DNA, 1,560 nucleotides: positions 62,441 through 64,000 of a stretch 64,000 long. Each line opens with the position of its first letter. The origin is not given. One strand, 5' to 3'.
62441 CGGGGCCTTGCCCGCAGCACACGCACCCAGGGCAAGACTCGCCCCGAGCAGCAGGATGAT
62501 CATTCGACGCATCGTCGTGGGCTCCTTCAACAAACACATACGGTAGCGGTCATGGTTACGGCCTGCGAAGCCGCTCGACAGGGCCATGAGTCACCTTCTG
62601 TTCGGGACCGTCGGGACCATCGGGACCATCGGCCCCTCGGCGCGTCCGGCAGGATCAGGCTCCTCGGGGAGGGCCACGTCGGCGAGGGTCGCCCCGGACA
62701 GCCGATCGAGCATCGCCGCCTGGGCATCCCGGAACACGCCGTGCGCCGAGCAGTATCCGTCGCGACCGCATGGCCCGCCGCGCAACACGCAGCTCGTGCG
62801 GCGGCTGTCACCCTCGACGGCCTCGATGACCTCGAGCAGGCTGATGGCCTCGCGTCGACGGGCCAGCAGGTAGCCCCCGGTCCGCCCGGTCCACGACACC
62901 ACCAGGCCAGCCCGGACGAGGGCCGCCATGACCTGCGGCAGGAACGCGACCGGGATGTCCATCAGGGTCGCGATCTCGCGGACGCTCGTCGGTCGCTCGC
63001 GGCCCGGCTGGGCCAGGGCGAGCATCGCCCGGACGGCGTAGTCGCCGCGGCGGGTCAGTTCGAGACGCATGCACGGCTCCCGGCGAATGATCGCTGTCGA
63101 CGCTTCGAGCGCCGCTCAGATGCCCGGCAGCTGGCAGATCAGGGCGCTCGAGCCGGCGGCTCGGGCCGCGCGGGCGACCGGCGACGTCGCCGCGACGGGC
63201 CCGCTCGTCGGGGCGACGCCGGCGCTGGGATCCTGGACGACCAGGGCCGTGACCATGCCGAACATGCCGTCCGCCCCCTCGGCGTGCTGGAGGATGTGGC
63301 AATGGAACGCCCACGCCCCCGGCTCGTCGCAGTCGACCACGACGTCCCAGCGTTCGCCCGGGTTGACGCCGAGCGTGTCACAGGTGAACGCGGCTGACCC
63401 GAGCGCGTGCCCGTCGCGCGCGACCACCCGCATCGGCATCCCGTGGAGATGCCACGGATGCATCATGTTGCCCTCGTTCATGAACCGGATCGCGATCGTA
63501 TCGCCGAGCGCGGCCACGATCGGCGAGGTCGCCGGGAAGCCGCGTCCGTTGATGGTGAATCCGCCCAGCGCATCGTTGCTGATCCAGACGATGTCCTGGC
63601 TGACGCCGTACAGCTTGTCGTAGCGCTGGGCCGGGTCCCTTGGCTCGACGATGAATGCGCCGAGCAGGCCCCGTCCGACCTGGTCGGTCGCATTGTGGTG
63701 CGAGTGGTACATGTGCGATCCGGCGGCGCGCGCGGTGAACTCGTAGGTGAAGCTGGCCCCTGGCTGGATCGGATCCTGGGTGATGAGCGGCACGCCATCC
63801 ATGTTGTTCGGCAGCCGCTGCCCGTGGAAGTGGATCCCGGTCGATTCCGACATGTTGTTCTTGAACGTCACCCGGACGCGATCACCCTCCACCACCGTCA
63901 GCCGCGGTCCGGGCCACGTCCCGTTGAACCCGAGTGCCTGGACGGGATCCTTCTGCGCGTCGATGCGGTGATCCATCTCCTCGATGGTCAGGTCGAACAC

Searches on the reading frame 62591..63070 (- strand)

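Call 20: search_protein_families(library=pfam, proteins=[window:62591-63070:-], max_evalue=0.001)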
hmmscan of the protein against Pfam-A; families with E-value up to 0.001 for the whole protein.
window:62591-63070:- (159 aa): 1 family
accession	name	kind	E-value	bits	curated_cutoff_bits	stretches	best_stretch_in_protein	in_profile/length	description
PF02082.26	Rrf2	-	3.9e-34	118.1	30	1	5-133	1-130/132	Iron-dependent Transcriptional regulator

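Call 87: search_protein_families(library=ncbifam, proteins=[window:62591-63070:-], max_evalue=0.001)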
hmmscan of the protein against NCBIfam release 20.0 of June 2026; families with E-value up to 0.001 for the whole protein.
window:62591-63070:- (159 aa): 7 families
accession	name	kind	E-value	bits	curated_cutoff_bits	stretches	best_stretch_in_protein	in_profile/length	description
TIGR00738.1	rrf2_super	superfamily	7.6e-33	113.2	73.3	1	5-132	3-130/132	Rrf2 family transcriptional regulator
TIGR02010.1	IscR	equivalog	2e-22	79.4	207.55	1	4-132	2-129/135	Fe-S cluster assembly transcriptional regulator IscR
NF008110.0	PRK10857.1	equivalog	1.4e-18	67.2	275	1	4-132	2-129/164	Fe-S cluster assembly transcriptional regulator IscR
TIGR02944.1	suf_reg_Xantho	equivalog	4.8e-17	62.6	110.65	1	3-132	2-130/130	SUF system Fe-S cluster assembly regulator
NF008886.0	PRK11920.1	equivalog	8.7e-15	54.7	193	1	4-132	2-130/153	iron-responsive transcriptional regulator RirA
NF047409.1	Cys_reg_CymR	equivalog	3.5e-14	53.1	195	1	5-88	3-86/139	cysteine metabolism transcriptional regulator CymR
NF008240.0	PRK11014.1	equivalog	1e-09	38.6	182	1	4-132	2-127/141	nitric oxide-sensing transcriptional repressor NsrR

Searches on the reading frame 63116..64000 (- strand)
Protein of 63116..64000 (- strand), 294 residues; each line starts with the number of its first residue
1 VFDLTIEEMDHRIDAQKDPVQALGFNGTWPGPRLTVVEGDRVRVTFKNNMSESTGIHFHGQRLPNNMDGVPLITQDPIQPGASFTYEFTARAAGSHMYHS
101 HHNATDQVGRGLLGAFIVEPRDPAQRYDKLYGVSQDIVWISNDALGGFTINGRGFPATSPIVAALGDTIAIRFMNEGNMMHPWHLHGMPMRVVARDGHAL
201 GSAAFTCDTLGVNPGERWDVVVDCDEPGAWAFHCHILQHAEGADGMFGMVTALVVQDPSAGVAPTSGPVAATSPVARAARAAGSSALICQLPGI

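Call 20: search_protein_families(library=pfam, proteins=[window:63116-64000:-], max_evalue=0.001)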
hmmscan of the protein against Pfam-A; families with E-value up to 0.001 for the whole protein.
window:63116-64000:- (294 aa): 4 families
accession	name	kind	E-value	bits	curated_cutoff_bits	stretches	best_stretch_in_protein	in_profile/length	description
PF07732.21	Cu-oxidase_3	-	2.3e-41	141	21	2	17-122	12-118/119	Multicopper oxidase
PF07731.20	Cu-oxidase_2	-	7.7e-30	103.9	20.4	1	149-242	23-125/137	Multicopper oxidase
PF00394.28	Cu-oxidase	-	9.2e-08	32.8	21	1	148-256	39-154/157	Multicopper oxidase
PF13473.12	Cupredoxin_1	-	0.00068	20.1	27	0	27-102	30-94/104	Cupredoxin-like domain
